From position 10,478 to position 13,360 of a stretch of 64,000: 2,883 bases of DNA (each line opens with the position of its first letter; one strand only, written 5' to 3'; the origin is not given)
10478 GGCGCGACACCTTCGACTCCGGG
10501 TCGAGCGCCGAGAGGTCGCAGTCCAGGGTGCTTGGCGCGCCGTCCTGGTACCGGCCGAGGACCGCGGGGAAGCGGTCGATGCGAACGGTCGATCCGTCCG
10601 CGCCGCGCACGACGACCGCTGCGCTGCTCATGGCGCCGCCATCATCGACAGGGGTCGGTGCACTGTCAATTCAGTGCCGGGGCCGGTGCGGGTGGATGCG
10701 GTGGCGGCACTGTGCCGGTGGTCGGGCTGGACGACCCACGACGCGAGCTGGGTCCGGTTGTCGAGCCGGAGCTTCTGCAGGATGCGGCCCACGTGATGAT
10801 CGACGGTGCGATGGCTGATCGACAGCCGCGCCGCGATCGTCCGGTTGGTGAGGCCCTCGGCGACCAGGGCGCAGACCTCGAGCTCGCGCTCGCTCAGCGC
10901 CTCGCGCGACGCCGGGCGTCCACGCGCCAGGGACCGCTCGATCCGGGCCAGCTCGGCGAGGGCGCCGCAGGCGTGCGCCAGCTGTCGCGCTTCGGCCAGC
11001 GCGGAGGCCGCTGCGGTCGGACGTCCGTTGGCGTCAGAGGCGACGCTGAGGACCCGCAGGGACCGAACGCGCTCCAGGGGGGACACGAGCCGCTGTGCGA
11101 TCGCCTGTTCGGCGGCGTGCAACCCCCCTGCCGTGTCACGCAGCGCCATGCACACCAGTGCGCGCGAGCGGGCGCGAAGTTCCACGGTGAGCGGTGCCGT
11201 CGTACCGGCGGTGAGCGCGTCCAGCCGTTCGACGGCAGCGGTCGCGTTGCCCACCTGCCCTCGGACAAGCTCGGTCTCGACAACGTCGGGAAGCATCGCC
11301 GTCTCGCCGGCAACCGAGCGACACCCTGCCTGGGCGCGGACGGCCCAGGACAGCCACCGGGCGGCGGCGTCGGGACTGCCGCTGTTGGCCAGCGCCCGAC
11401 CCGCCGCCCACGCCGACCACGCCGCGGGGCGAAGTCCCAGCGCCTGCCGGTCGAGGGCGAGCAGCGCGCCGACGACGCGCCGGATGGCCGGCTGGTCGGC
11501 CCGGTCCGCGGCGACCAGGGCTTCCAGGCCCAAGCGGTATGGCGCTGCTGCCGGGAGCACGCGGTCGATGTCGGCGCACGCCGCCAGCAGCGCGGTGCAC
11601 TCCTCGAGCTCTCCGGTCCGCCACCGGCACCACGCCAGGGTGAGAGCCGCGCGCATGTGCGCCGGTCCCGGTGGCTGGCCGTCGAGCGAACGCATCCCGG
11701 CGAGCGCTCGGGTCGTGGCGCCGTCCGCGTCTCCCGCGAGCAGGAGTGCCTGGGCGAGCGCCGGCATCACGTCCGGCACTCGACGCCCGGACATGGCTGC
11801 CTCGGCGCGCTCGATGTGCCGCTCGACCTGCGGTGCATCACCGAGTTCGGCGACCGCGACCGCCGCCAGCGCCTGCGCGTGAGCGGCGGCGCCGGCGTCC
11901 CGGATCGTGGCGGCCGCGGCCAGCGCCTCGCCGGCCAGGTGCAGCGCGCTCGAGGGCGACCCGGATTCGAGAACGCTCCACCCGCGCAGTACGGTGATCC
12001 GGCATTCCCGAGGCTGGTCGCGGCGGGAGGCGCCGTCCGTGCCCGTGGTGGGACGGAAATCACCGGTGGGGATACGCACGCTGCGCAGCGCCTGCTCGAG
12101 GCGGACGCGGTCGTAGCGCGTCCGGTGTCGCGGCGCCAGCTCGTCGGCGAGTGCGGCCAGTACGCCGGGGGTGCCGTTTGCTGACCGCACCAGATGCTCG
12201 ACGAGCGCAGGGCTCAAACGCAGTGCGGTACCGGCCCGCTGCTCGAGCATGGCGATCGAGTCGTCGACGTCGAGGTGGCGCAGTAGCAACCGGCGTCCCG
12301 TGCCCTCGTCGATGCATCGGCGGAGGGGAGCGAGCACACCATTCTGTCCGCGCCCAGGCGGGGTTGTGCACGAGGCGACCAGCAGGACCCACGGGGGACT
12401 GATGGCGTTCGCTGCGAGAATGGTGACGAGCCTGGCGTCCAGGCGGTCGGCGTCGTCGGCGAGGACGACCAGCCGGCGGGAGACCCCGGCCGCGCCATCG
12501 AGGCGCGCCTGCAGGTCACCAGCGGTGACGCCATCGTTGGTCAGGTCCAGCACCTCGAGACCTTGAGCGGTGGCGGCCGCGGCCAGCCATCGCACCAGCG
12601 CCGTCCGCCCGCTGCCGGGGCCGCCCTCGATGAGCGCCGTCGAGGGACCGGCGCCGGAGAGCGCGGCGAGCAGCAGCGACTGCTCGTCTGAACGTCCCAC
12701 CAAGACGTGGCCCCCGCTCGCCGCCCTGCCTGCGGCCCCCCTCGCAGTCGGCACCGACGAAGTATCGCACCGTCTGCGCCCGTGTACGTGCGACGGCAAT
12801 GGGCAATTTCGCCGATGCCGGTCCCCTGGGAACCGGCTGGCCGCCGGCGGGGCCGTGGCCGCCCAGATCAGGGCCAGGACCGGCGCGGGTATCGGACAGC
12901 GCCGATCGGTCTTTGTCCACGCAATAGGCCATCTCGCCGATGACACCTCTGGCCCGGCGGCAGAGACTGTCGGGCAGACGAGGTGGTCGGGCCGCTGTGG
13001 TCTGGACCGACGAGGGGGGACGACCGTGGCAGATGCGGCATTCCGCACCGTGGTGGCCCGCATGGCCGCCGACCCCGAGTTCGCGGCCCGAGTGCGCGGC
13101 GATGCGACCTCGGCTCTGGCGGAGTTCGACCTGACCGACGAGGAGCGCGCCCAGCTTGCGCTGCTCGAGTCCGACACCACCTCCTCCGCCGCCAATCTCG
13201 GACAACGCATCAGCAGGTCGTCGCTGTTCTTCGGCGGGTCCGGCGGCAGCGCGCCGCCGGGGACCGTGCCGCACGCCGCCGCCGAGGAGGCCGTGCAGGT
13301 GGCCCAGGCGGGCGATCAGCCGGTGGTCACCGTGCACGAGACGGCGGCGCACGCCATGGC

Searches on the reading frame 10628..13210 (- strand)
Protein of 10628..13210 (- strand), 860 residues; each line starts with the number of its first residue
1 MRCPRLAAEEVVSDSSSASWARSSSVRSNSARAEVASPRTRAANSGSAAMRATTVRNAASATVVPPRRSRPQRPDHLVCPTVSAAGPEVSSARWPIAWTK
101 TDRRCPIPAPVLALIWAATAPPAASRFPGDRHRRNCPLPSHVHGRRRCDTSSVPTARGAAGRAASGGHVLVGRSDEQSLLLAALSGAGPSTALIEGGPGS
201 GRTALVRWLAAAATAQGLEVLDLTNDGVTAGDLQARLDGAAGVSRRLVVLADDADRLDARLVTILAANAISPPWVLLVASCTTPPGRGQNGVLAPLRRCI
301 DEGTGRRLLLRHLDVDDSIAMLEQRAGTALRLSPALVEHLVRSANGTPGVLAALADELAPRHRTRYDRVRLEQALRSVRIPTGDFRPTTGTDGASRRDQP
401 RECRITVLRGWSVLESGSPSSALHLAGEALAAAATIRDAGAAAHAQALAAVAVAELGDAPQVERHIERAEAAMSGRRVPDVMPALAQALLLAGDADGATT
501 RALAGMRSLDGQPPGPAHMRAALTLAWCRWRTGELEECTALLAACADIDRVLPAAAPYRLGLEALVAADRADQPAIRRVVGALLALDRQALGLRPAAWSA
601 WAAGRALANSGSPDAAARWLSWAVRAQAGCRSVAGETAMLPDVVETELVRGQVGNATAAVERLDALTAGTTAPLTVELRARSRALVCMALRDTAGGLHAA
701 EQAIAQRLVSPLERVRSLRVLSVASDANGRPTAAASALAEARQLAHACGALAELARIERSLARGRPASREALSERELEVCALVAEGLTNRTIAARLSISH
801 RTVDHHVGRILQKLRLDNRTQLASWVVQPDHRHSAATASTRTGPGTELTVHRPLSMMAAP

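Call 4: search_protein_families(library=pfam, proteins=[window:10628-13210:-], max_evalue=0.01)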
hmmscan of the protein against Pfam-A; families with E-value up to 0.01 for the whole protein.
window:10628-13210:- (860 aa): 7 families
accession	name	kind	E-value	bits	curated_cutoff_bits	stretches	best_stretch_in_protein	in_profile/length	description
PF00196.25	GerE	-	1.3e-17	63.6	23.5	1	771-825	2-56/57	Bacterial regulatory proteins, luxR family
PF13604.12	AAA_30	-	1.3e-05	25.5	27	1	174-252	3-81/191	AAA domain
PF13191.12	AAA_16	-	0.00046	21.2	32.6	1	170-217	2-52/167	AAA ATPase domain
PF08281.18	Sigma70_r4_2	-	0.00059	19.9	25.7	1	771-814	10-54/54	Sigma-70, region 4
PF13384.12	HTH_23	-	0.0043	17.3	24.6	1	779-805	10-36/50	Homeodomain-like domain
PF25199.1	nSTAND_NTPase5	-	0.0051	17.1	34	0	182-267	34-118/145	Novel STAND NTPase 5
PF04545.22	Sigma70_r4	-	0.0063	16.4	24.1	0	772-815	5-49/50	Sigma-70, region 4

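Call 5: search_protein_families(library=ncbifam, proteins=[window:10628-13210:-], max_evalue=0.01)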
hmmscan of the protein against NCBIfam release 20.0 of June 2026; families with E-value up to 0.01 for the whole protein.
window:10628-13210:- (860 aa): 24 families
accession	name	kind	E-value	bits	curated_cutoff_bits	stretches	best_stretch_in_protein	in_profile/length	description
NF052366.1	photon_PedR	equivalog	9.2e-19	67.4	120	1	771-828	2-59/74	photosynthetic electron transport-dependent transcriptional regulator PedR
NF007935.0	PRK10651.1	equivalog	4.2e-12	45.7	250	1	765-829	149-213/216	two-component system response regulator NarL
TIGR03020.2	EpsA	equivalog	9e-12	45.2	170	1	758-825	177-244/247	XrtB/PEP-CTERM-associated transcriptional regulator EpsA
NF047785.1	respo_reg_MadR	equivalog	1e-10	41.3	300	1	759-821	137-198/209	MadR family response regulator transcription factor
NF011896.0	PRK15369.1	equivalog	4.8e-09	36.1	242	1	767-826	145-204/211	two component system response regulator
NF052445.1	RespRegMctR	equivalog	2.1e-08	33.8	300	1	765-828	138-201/205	two-component system response regulator MctR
NF007708.0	PRK10403.1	equivalog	3.1e-08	33.3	343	1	763-820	145-202/215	nitrate/nitrite response regulator protein NarP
NF007561.1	PRK10188.1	equivalog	3.8e-08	33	350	1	698-826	113-234/240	quorum-sensing transcriptional regulator SdiA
NF040749.1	tetrathio_RR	equivalog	7.3e-08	32.3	290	1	770-823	132-185/191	tetrathionate respiration response regulator TtrR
NF007505.1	PRK10100.1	equivalog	6.3e-07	29.3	250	1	767-826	140-199/204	biofilm master transcriptional regulator CsgD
NF041232.1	BagY_FevT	exception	8.9e-07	28.1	700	1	771-828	296-353/367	LuxR family transcriptional regulator BagY/FevT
NF041830.1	RR_TF_ErdR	exception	9.6e-07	28.7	390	1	770-826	149-205/213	response regulator transcription factor ErdR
TIGR03541.1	reg_near_HchA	equivalog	4.8e-06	26.2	215.6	1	753-818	153-218/232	PA1136 family autoinducer-binding transcriptional regulator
NF006900.1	PRK09390.1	equivalog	7.5e-06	25.6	255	1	770-823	141-194/203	response regulator FixJ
NF007685.0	PRK10360.1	equivalog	3.3e-05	23.8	258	1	768-824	134-190/196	response regulator transcription factor UhpA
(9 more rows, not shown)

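Call 86: search_protein_families(library=padloc, proteins=[window:10628-12700:-], max_evalue=0.001)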
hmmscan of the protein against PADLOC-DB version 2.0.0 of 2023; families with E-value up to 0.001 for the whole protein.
window:10628-12700:- (690 aa): 2 families
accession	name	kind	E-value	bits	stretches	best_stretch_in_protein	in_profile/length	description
PDLC01851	CARF3--CARF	-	2.7e-07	28.3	1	588-645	196-253/279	-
PDLC01855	CARF3--CARF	-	4.4e-06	24.6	1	598-645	214-261/288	-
